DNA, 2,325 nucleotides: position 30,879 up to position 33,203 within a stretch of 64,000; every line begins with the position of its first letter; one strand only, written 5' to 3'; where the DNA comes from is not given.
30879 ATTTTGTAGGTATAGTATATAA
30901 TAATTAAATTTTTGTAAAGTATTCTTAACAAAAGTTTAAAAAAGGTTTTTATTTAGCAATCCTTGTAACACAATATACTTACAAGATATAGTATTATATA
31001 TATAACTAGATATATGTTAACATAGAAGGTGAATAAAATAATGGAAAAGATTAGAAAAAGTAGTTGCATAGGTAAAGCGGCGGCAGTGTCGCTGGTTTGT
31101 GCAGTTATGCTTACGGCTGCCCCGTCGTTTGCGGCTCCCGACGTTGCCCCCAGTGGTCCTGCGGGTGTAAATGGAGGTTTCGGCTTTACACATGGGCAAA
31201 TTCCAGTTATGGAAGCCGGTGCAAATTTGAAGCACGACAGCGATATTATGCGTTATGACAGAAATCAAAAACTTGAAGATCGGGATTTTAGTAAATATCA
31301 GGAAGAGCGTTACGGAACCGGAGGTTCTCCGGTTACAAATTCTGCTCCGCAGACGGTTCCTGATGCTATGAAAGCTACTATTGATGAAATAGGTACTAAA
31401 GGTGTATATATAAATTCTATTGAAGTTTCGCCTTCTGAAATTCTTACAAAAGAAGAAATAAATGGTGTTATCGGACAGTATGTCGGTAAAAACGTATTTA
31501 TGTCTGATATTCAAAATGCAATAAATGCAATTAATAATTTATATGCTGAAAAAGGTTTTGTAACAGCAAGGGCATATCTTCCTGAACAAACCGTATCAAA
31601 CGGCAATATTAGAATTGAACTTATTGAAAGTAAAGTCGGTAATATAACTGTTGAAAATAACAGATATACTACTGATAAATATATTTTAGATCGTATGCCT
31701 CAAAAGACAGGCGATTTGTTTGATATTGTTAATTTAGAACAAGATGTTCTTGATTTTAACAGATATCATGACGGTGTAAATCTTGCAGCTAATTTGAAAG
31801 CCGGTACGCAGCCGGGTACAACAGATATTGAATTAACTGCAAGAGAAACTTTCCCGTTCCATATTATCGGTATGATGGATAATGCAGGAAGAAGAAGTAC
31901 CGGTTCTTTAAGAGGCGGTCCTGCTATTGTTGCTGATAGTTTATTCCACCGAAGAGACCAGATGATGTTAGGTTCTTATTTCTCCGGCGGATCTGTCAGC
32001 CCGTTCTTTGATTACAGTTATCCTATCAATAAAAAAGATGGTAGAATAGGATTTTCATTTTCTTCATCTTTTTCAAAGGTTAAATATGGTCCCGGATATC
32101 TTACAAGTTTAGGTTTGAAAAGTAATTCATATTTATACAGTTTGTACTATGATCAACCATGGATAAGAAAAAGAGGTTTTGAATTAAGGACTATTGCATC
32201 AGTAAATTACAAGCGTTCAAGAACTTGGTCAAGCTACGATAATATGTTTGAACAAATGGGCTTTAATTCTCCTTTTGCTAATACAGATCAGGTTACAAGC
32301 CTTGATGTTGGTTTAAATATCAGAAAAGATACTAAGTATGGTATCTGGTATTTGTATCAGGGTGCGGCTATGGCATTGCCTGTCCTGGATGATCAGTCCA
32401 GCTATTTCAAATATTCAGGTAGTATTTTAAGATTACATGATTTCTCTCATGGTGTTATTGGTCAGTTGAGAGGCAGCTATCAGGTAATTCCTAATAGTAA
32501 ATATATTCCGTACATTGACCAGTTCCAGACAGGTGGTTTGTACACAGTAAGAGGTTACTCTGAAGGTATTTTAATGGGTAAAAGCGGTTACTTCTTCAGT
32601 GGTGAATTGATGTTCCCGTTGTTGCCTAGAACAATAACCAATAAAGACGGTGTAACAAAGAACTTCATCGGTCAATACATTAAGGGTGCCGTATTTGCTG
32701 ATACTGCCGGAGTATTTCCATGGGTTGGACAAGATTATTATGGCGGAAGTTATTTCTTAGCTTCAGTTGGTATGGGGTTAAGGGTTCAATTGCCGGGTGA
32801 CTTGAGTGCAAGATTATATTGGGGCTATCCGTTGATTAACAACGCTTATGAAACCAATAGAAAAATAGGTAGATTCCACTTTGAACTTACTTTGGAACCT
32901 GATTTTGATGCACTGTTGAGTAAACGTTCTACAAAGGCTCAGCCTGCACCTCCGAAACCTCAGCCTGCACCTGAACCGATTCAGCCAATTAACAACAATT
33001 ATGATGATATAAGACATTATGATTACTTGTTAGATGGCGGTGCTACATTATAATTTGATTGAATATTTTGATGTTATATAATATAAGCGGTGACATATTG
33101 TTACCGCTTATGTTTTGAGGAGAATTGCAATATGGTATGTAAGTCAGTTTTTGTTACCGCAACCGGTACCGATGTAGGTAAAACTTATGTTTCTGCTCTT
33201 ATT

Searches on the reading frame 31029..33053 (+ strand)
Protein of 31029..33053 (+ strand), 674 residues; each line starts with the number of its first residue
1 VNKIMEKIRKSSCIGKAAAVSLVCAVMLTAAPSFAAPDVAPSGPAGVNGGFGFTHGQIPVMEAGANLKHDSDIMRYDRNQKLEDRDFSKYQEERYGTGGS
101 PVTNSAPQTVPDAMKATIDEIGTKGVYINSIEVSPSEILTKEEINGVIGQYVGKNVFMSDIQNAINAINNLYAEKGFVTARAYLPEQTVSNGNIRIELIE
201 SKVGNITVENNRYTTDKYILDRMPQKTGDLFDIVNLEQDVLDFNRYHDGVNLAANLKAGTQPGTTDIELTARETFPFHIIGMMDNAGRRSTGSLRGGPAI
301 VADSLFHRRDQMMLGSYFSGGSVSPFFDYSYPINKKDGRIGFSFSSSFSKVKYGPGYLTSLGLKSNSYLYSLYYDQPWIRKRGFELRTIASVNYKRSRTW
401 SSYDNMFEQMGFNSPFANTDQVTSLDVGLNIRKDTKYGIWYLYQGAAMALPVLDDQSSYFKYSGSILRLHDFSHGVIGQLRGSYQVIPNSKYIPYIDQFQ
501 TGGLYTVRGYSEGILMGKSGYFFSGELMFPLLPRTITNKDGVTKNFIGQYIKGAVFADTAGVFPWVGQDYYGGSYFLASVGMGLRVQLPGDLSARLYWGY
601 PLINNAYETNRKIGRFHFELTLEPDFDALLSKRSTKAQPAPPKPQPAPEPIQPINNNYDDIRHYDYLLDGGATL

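Call 82: search_protein_families(library=pfam, max_evalue=0.001, proteins=[window:31029-33053:+])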
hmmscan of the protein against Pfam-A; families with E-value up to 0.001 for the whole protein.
window:31029-33053:+ (674 aa): 4 families
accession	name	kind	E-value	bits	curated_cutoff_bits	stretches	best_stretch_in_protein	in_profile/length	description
PF08479.16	POTRA_2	-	2.4e-19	69.4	24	1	128-200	3-75/76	POTRA domain, ShlB-type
PF03865.19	ShlB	-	5.1e-16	59.5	22.7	1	263-532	1-272/311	Haemolysin secretion/activation protein ShlB/FhaC/HecB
PF01103.29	Omp85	-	1.8e-11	44.6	24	1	440-620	136-321/325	Omp85 superfamily domain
PF07244.20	POTRA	-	1.9e-10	41.7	21.3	1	202-241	2-41/79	Surface antigen variable number repeat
